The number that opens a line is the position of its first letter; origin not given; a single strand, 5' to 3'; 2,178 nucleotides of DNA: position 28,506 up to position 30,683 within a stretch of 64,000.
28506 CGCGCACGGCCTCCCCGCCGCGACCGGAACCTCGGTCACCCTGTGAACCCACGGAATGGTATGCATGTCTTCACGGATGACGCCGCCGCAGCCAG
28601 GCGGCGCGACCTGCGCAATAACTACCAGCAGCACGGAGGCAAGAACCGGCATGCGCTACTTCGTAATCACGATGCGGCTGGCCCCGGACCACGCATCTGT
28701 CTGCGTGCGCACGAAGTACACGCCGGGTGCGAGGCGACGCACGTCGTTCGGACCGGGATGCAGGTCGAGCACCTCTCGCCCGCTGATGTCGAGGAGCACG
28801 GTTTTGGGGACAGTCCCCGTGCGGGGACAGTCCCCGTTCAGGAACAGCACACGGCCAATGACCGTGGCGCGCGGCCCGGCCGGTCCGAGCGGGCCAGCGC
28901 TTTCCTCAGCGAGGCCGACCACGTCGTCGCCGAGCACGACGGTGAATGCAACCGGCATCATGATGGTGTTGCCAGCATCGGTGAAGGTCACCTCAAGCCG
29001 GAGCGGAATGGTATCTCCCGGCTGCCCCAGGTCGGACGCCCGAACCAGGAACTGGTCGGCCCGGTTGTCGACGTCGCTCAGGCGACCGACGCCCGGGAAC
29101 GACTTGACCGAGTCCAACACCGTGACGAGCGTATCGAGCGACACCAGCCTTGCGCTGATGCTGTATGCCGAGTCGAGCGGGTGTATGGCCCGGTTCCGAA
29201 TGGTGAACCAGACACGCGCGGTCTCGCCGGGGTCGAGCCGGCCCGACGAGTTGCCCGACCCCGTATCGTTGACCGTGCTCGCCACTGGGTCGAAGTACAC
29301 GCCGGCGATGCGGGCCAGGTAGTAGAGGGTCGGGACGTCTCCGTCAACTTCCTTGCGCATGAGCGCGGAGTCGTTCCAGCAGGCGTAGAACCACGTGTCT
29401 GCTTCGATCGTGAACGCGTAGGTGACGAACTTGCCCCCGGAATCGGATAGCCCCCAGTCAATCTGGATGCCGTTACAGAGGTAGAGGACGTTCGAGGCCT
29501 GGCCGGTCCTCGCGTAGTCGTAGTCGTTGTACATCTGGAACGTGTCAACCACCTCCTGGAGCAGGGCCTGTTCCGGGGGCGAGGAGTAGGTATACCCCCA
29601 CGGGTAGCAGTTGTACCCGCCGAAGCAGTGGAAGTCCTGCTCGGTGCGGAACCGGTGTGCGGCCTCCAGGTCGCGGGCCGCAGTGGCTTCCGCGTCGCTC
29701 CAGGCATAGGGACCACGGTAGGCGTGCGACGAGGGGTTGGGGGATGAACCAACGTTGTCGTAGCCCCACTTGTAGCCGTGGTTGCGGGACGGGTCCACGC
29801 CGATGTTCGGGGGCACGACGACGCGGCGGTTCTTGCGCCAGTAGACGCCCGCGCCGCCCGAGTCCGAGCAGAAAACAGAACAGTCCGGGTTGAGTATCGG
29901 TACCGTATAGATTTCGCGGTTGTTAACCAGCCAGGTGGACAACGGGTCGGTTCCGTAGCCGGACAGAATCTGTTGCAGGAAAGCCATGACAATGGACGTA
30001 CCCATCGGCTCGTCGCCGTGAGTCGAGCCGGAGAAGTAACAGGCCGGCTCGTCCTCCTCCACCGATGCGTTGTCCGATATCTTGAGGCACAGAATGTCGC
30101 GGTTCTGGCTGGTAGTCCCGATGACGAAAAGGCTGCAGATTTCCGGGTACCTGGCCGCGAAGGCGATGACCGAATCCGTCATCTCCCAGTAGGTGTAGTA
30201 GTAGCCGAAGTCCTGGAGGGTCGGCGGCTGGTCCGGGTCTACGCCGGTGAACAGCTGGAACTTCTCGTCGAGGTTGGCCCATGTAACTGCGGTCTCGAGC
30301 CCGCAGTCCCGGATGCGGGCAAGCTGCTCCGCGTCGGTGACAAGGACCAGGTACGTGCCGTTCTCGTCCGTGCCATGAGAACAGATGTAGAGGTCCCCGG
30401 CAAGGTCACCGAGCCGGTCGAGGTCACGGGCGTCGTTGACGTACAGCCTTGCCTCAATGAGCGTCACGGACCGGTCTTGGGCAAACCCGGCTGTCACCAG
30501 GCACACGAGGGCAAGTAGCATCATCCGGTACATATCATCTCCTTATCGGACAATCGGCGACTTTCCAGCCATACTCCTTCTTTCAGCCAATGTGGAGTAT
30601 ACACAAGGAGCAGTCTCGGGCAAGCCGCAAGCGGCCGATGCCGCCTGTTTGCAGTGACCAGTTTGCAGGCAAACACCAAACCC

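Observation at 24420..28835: A 30-nt double palindrome sits in-frame inside three adjacent T9SS-cargo genes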

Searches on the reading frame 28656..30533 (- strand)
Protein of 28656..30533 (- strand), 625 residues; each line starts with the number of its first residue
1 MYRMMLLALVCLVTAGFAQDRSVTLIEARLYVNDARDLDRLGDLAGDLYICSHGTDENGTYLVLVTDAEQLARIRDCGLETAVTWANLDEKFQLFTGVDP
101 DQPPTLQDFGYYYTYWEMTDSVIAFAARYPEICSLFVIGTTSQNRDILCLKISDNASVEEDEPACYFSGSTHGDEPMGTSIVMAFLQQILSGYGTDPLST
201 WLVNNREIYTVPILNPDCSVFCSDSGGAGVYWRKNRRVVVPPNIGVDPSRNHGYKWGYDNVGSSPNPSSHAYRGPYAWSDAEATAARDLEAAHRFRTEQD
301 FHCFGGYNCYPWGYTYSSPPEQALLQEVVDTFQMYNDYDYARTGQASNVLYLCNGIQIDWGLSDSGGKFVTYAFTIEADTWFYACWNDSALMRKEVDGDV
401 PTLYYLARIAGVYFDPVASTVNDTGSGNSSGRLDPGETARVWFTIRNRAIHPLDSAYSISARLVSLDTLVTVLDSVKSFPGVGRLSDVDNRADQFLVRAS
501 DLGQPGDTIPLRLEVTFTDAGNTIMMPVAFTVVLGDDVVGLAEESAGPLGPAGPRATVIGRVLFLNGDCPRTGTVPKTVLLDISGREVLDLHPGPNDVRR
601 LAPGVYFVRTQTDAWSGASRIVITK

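Call 23: find_encoding_contigs(protein=window:28656-30533:-, flank=10000, max_places=3)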
Protein window:28656-30533:- (625 aa): 1 contig read that carries it; 1 place shown.
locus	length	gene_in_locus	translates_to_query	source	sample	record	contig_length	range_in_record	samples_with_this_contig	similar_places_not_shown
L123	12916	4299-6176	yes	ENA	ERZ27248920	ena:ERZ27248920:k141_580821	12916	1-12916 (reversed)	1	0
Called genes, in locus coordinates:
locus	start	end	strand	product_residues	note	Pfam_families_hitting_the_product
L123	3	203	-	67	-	?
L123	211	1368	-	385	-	PF00180:Iso_dh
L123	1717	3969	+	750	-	PF00246:Peptidase_M14, PF20773:InhA-like_MAM, PF13860:FlgD_ig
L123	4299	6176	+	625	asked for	PF00246:Peptidase_M14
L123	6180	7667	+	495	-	PF00112:Peptidase_C1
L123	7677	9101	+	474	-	PF01364:Peptidase_C25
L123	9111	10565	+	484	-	PF01364:Peptidase_C25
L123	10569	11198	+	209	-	PF08126:Propeptide_C25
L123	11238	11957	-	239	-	PF00702:Hydrolase, PF13419:HAD_2, PF13242:Hydrolase_like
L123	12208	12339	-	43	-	-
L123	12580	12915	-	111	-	?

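Call 81: search_protein_families(library=ncbifam, proteins=[window:28656-30533:-], max_evalue=0.01)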
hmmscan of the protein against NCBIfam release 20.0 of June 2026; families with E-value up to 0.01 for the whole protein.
window:28656-30533:- (625 aa): 1 family
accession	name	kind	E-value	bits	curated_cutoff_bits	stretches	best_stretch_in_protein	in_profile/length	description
TIGR04183.1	Por_Secre_tail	domain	0.0071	16.3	23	0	579-623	24-71/72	T9SS type A sorting domain-containing protein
